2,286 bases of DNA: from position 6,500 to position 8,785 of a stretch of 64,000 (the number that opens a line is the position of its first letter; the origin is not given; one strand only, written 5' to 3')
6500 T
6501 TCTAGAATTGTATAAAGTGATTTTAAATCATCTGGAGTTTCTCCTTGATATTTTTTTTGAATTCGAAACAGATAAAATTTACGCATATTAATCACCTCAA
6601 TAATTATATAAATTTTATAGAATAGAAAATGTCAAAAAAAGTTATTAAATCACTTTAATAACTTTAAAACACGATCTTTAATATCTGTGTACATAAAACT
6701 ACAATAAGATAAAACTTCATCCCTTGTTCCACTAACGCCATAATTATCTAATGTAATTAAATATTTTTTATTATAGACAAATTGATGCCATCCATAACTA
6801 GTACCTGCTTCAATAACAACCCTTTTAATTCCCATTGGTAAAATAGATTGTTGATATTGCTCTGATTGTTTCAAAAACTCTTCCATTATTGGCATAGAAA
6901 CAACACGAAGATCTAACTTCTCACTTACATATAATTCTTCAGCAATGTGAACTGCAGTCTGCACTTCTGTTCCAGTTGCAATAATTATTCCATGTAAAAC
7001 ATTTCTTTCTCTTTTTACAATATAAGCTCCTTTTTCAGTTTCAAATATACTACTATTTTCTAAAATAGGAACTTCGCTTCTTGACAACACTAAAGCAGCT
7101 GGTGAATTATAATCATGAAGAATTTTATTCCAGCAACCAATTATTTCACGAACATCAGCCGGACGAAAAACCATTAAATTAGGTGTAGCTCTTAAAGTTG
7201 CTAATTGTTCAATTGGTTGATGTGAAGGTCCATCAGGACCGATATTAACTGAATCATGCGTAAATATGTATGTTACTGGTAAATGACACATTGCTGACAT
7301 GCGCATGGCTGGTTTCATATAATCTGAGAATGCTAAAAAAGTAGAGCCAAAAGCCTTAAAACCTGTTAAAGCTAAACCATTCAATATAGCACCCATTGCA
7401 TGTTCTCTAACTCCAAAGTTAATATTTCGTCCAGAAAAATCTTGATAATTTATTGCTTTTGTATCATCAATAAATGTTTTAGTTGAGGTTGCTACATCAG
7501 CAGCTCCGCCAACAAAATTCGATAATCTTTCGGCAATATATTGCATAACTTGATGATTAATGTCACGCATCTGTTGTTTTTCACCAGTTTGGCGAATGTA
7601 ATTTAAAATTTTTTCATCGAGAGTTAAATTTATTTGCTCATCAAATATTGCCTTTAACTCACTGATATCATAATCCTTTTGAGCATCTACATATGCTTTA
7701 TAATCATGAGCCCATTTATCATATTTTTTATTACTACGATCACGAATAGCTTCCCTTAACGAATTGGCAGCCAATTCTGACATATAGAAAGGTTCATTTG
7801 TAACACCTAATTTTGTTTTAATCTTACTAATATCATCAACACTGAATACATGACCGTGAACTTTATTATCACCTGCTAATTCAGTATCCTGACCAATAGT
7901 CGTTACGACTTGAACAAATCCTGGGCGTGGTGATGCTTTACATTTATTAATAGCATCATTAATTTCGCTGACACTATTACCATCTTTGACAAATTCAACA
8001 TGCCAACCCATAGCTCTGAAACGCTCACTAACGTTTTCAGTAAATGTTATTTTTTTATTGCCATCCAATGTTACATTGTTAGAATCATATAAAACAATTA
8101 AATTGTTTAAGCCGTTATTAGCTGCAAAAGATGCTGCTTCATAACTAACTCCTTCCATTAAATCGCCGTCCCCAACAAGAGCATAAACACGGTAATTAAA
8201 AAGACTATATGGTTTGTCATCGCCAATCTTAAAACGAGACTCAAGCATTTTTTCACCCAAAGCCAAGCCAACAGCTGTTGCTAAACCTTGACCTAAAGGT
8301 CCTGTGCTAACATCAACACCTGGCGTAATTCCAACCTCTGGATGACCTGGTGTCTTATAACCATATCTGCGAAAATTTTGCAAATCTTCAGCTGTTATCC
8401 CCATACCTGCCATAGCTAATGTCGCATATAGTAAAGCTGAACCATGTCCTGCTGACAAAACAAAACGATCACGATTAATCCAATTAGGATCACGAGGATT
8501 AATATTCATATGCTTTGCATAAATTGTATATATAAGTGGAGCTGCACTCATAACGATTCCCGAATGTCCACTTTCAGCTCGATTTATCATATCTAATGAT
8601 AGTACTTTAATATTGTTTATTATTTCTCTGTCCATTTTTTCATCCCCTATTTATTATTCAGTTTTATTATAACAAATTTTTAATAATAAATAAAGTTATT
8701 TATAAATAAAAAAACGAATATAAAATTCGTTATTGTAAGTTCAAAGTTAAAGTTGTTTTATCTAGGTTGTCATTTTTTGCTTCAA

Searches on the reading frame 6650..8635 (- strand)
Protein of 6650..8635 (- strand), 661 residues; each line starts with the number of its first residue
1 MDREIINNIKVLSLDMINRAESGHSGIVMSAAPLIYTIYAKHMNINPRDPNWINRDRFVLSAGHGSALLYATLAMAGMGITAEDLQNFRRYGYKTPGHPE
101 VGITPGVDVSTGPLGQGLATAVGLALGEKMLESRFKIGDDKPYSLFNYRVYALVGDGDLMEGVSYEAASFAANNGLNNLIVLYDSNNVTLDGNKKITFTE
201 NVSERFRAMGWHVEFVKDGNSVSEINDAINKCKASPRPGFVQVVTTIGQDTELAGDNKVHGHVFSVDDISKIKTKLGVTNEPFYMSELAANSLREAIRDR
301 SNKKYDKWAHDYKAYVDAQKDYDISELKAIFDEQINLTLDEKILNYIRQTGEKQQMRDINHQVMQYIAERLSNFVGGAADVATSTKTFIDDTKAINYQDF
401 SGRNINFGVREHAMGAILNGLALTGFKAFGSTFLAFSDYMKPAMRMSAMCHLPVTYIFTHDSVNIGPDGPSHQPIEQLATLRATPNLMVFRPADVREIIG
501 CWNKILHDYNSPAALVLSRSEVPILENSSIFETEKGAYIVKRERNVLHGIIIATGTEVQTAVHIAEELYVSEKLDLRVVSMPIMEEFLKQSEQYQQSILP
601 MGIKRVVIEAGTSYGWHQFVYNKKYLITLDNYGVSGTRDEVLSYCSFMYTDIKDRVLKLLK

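Call 49: search_protein_families(library=ncbifam, proteins=[window:6650-8635:-], max_evalue=1e-10)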
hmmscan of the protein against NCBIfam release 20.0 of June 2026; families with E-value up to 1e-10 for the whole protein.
window:6650-8635:- (661 aa): 7 families
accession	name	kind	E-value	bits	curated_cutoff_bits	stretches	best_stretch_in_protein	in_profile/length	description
TIGR00232.1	tktlase_bact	equivalog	1.5e-208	694.3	682.25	1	4-660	2-653/654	transketolase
NF004558.0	PRK05899.2-4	equivalog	8.5e-197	655.5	788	1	3-659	4-649/651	transketolase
NF004559.0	PRK05899.2-5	equivalog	6.1e-74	249.4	488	1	7-584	23-543/627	transketolase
NF004556.0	PRK05899.2-2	equivalog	3.6e-59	200.6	575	1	8-660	23-638/639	transketolase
TIGR00204.1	dxs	equivalog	2.4e-15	56.1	465.95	1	397-635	347-584/616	1-deoxy-D-xylulose-5-phosphate synthase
NF008968.0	PRK12315.1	subfamily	1.5e-14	53.2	510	0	149-300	138-296/582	1-deoxy-D-xylulose-5-phosphate synthase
NF003933.0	PRK05444.2-2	equivalog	1.4e-13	50.3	395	1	111-585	117-520/606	1-deoxy-D-xylulose-5-phosphate synthase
